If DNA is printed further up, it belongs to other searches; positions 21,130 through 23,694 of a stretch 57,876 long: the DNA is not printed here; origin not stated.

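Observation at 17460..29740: Candidate undescribed system: STAND-type nucleotide cyclases + cNMP-gated patatin phospholipase + membrane beta-propeller pseudo-NTPase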

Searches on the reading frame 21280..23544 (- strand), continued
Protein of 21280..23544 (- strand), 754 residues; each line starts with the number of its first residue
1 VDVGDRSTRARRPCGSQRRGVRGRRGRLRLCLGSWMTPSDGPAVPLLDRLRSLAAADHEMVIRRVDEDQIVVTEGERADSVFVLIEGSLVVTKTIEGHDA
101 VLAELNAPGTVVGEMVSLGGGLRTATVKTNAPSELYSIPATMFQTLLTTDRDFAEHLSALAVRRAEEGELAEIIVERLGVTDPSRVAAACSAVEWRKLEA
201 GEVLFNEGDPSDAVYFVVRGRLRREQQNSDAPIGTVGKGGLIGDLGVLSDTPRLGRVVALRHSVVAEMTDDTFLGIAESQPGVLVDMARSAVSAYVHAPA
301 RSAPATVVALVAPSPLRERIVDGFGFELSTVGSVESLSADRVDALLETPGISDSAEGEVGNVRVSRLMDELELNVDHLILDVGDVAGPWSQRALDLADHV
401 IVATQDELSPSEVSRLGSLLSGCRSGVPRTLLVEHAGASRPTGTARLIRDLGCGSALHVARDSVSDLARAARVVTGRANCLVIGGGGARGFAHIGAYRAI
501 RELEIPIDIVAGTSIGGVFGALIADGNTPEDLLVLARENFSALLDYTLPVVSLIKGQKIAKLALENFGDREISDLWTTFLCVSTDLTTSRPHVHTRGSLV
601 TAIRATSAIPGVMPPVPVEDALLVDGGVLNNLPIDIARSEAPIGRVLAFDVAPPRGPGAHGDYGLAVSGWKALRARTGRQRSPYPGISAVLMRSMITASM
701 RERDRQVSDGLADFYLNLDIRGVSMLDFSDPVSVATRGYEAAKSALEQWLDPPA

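Call 56: search_protein_families(library=pfam, proteins=[L032:6208-9894:+, L019:2920-7146:-, L048:8707-9762:-, L070:2-1204:+, L073:7745-9109:+, L089:8667-9938:+, L022:5860-7626:+, L059:5656-7455:-, L049:2891-6094:+, L041:11483-13318:-], max_evalue=0.00001)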
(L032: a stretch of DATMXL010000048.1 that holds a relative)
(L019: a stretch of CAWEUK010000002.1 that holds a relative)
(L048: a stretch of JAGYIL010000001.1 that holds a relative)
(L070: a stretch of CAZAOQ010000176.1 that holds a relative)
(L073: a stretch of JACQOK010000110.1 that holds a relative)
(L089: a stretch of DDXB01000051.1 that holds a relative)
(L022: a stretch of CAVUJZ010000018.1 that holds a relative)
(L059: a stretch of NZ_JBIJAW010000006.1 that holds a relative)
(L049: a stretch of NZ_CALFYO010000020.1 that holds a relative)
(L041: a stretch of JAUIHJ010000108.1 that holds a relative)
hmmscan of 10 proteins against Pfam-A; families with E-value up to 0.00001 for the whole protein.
L032:6208-9894:+ (1229 aa): 9 families
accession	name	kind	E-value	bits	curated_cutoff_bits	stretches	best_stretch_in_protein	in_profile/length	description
PF13424.12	TPR_12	-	1.7e-36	124.7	30.1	4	1064-1136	2-76/77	Tetratricopeptide repeat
PF13191.12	AAA_16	-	3.6e-23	83.3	32.6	1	451-638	1-167/167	AAA ATPase domain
PF13374.12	TPR_10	-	1.3e-20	73.2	27.5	0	1065-1098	2-35/42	Tetratricopeptide repeat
PF00211.25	Guanylate_cyc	-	4.4e-15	56.2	21.9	1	284-429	33-178/183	Adenylate and Guanylate cyclase catalytic domain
PF00515.34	TPR_1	-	8.9e-15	54.2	27.8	0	1105-1137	1-33/34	Tetratricopeptide repeat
PF13176.12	TPR_7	-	3.7e-13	48.9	27.9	0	1107-1141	1-35/36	Tetratricopeptide repeat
PF07719.23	TPR_2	-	3.9e-12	45.7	27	0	1105-1137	1-33/34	Tetratricopeptide repeat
PF13181.12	TPR_8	-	2.5e-10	40.1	25.7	0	1067-1097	3-33/34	Tetratricopeptide repeat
PF24885.1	TPR_NPHP3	-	1.2e-07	31.8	100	0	1020-1134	94-212/239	Nephrocystin-3 TPR domain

L019:2920-7146:- (1409 aa): 6 families
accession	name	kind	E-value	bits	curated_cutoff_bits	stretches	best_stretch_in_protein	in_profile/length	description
PF00211.25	Guanylate_cyc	-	6.3e-25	88.3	21.9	2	388-553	5-174/183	Adenylate and Guanylate cyclase catalytic domain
PF13424.12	TPR_12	-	1.6e-19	70.3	30.1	2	1213-1280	7-76/77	Tetratricopeptide repeat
PF13191.12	AAA_16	-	7.1e-19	69.3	32.6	1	576-751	1-160/167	AAA ATPase domain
PF17874.7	TPR_MalT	-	1.6e-08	34.7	45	1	1151-1333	23-206/336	MalT-like TPR region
PF07719.23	TPR_2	-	5e-08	32.9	27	0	1015-1038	7-30/34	Tetratricopeptide repeat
PF09976.15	TPR_21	-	4.2e-06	27.1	25.5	0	1243-1362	70-180/193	Tetratricopeptide repeat-like domain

L048:8707-9762:- (352 aa): 1 family
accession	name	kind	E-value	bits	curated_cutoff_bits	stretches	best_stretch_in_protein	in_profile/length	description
PF00211.25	Guanylate_cyc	-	4.7e-15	56.1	21.9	1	12-173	3-176/183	Adenylate and Guanylate cyclase catalytic domain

L070:2-1204:+ (401 aa): 2 families
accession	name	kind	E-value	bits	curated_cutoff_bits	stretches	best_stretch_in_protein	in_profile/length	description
PF00211.25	Guanylate_cyc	-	7.1e-10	39.2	21.9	1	240-353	16-136/183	Adenylate and Guanylate cyclase catalytic domain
PF05230.16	MASE2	-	7.9e-10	39.1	25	1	35-119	3-88/89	MASE2 domain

L073:7745-9109:+ (455 aa): 2 families
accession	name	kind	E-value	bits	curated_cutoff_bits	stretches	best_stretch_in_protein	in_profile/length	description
PF00211.25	Guanylate_cyc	-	8.4e-17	61.8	21.9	1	268-398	4-130/183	Adenylate and Guanylate cyclase catalytic domain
PF05230.16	MASE2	-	7.9e-11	42.3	25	1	65-150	3-88/89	MASE2 domain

L089:8667-9938:+ (424 aa): 2 families
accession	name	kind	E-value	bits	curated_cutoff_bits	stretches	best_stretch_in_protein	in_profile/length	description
PF05230.16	MASE2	-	1.8e-07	31.5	25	1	50-133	3-88/89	MASE2 domain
PF00211.25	Guanylate_cyc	-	2.8e-06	27.5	21.9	1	272-378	31-138/183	Adenylate and Guanylate cyclase catalytic domain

L022:5860-7626:+ (589 aa): 3 families
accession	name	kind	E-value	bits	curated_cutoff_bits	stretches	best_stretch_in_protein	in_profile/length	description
PF00072.30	Response_reg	-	5.7e-30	104.2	30.2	1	129-240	1-110/111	Response regulator receiver domain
PF00211.25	Guanylate_cyc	-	3.6e-25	89.1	21.9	1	297-462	7-168/183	Adenylate and Guanylate cyclase catalytic domain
PF00512.31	HisKA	-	1.3e-06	28.8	26.9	1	40-91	6-55/66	His Kinase A (phospho-acceptor) domain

L059:5656-7455:- (600 aa): 2 families
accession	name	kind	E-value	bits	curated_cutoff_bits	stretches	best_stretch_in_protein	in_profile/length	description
PF00211.25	Guanylate_cyc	-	6e-23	81.8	21.9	1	333-515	5-175/183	Adenylate and Guanylate cyclase catalytic domain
PF00672.30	HAMP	-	3.5e-10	40.5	25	1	251-303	1-53/53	HAMP domain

L049:2891-6094:+ (1068 aa): 4 families
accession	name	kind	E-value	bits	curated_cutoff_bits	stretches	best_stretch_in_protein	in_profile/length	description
PF13191.12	AAA_16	-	4.4e-21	76.5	32.6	1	235-401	1-160/167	AAA ATPase domain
PF00211.25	Guanylate_cyc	-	1.5e-19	70.7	21.9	1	42-212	7-175/183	Adenylate and Guanylate cyclase catalytic domain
PF13424.12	TPR_12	-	3.7e-09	37.1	30.1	0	986-1049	12-77/77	Tetratricopeptide repeat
PF17874.7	TPR_MalT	-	4.7e-08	33.1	45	0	952-1053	54-158/336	MalT-like TPR region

L041:11483-13318:- (612 aa): 0 families

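Call 73: search_solved_structures(query=A1, max_evalue=0.00001)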
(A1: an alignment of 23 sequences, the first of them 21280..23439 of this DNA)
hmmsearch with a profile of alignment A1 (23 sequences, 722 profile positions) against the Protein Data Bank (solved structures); distinct sequences matched with E-value up to 0.00001: 237 (the best 60 are shown).
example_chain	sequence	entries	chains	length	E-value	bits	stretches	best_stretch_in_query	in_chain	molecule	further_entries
9ya0_MA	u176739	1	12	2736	3.2e-50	174.4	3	7-260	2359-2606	PCR12, TGME49_219070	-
5fqu_A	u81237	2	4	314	5.3e-49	170.3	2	524-617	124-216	PATATIN-LIKE PROTEIN, PLPD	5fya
7lv3_A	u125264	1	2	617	2.1e-35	125.4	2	6-238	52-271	Isoform Beta of cGMP-dependent protein kinase 1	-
5j3u_A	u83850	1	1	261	2.6e-30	108.5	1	6-239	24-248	Protein Kinase A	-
5dyk_A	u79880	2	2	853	1.8e-28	102.5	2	138-239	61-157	CGMP-dependent protein kinase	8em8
5ezr_A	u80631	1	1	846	2.4e-28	102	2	139-240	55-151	cGMP-dependent protein kinase, putative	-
4rz7_A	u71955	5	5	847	2.4e-28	102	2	139-240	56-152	cGMP-dependent protein kinase, putative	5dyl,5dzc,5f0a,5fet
9p74_A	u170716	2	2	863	2.6e-28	101.9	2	138-240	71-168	cGMP-dependent protein kinase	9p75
3of1_A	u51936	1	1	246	5.3e-27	97.6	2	146-238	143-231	cAMP-dependent protein kinase regulatory subunit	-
3j4q_B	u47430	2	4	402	7.2e-27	97.1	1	5-239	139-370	cAMP-dependent protein kinase type II-alpha regulatory subunit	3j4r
5kbf_A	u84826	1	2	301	8.9e-27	96.9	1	6-238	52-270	CAMP-dependent protein kinase regulatory subunit, putative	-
1ne4_A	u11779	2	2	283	1.6e-26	96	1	10-238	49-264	cAMP-dependent protein kinase type I-alpha regulatory chain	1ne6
1rgs_A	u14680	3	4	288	1.7e-26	95.9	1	10-238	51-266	CAMP DEPENDENT PROTEIN KINASE | cAMP-dependent protein kinase type I-alpha regulatory chain | cAMP-dependent protein kinase type I-alpha regulatory subunit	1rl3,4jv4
5jr7_B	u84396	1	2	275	2.1e-26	95.6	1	10-238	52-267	cAMP-dependent protein kinase type I-alpha regulatory subunit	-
3shr_A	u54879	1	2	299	3.7e-26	94.8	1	6-238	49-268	cGMP-dependent protein kinase 1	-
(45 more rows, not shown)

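Call 74: find_encoding_contigs(protein=P0018, flank=10000, max_places=4)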
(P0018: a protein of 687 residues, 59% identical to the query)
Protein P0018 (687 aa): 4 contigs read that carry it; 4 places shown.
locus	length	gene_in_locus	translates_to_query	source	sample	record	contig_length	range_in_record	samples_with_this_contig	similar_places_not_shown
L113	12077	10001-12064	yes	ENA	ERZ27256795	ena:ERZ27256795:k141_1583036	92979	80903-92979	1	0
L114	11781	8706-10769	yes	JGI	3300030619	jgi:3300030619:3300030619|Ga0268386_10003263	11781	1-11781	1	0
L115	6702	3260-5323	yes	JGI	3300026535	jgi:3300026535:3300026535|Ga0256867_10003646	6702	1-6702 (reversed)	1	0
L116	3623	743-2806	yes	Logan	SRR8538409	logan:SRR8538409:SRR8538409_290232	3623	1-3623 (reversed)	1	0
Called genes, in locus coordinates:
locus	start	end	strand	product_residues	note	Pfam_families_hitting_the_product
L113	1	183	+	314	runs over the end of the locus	PF02678:Pirin, PF05726:Pirin_C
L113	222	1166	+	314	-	PF01545:Cation_efflux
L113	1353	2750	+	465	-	PF17210:SdrD_B (weak), PF17802:SpaA (faint), PF13620:CarboxypepD_reg (weak)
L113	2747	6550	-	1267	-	PF00211:Guanylate_cyc, PF13432:TPR_16 (faint), PF00211:Guanylate_cyc (weak), PF13191:AAA_16, PF13428:TPR_14 (faint), PF17874:TPR_MalT, PF13424:TPR_12, PF14559:TPR_19 (weak), +2 more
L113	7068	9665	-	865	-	PF00211:Guanylate_cyc, PF00931:NB-ARC, PF13191:AAA_16, PF13401:AAA_22, PF20720:nSTAND3 (faint), PF25872:HTH_77, PF13374:TPR_10 (faint), PF13424:TPR_12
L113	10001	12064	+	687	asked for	PF00027:cNMP_binding, PF01734:Patatin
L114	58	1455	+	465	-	PF17210:SdrD_B (weak), PF17802:SpaA (faint), PF13620:CarboxypepD_reg (weak)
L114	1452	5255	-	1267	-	PF00211:Guanylate_cyc, PF13432:TPR_16 (faint), PF00211:Guanylate_cyc (weak), PF13191:AAA_16, PF13428:TPR_14 (faint), PF17874:TPR_MalT, PF13424:TPR_12, PF14559:TPR_19 (weak), +2 more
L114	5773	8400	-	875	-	PF00211:Guanylate_cyc, PF00931:NB-ARC, PF13191:AAA_16, PF20720:nSTAND3 (faint), PF13401:AAA_22, PF25872:HTH_77, PF13374:TPR_10 (faint), PF13424:TPR_12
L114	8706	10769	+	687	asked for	PF00027:cNMP_binding, PF01734:Patatin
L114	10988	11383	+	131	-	-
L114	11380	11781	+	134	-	?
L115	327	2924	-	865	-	PF00211:Guanylate_cyc, PF00931:NB-ARC, PF13191:AAA_16, PF13401:AAA_22, PF20720:nSTAND3 (faint), PF25872:HTH_77, PF13374:TPR_10 (faint), PF13424:TPR_12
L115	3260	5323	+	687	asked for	PF00027:cNMP_binding, PF01734:Patatin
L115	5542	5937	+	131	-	-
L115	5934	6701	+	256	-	?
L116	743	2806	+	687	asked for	PF00027:cNMP_binding, PF01734:Patatin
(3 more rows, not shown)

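Call 78: search_protein_families(library=pfam, proteins=[P0030, P0092, window:21280-23439:-], max_evalue=1)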
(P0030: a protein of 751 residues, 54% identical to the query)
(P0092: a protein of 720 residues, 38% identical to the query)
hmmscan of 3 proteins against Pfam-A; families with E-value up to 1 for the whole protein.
P0030 (751 aa): 4 families
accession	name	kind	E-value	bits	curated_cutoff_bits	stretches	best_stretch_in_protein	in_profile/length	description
PF00027.35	cNMP_binding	-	1.9e-37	127.5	27.5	2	174-261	2-88/89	Cyclic nucleotide-binding domain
PF01734.28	Patatin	-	4.6e-34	118.7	27.7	1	465-621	1-190/191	Patatin-like phospholipase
PF24179.1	NTE_Ploop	-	1.1e-06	29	27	1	288-429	4-141/223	Neuropathy Target Esterase family P-loop like domain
PF05363.17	Herpes_US12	-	0.11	13.6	21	0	214-262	16-64/86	Herpesvirus US12 family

P0092 (720 aa): 4 families
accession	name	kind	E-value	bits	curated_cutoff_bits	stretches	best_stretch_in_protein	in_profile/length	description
PF00027.35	cNMP_binding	-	5.7e-44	148.5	27.5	2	150-234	2-87/89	Cyclic nucleotide-binding domain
PF01734.28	Patatin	-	3.1e-29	103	27.7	1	442-597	1-189/191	Patatin-like phospholipase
PF24179.1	NTE_Ploop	-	2.4e-08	34.5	27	1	269-407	10-142/223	Neuropathy Target Esterase family P-loop like domain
PF16220.10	DUF4880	-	0.11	12.8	25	1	93-106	19-32/43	Domain of unknown function (DUF4880)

window:21280-23439:- (719 aa): 4 families
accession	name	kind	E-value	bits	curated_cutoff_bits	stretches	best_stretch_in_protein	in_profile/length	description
PF00027.35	cNMP_binding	-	5.4e-33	113.3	27.5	2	161-243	2-87/89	Cyclic nucleotide-binding domain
PF01734.28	Patatin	-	9.9e-31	107.9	27.7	1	446-602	1-190/191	Patatin-like phospholipase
PF07085.17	DRTGG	-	0.0081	16.4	25.2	1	18-69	26-80/105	DRTGG domain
PF05121.17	GvpK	-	0.1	13.1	25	0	123-146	29-52/85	Gas vesicle protein K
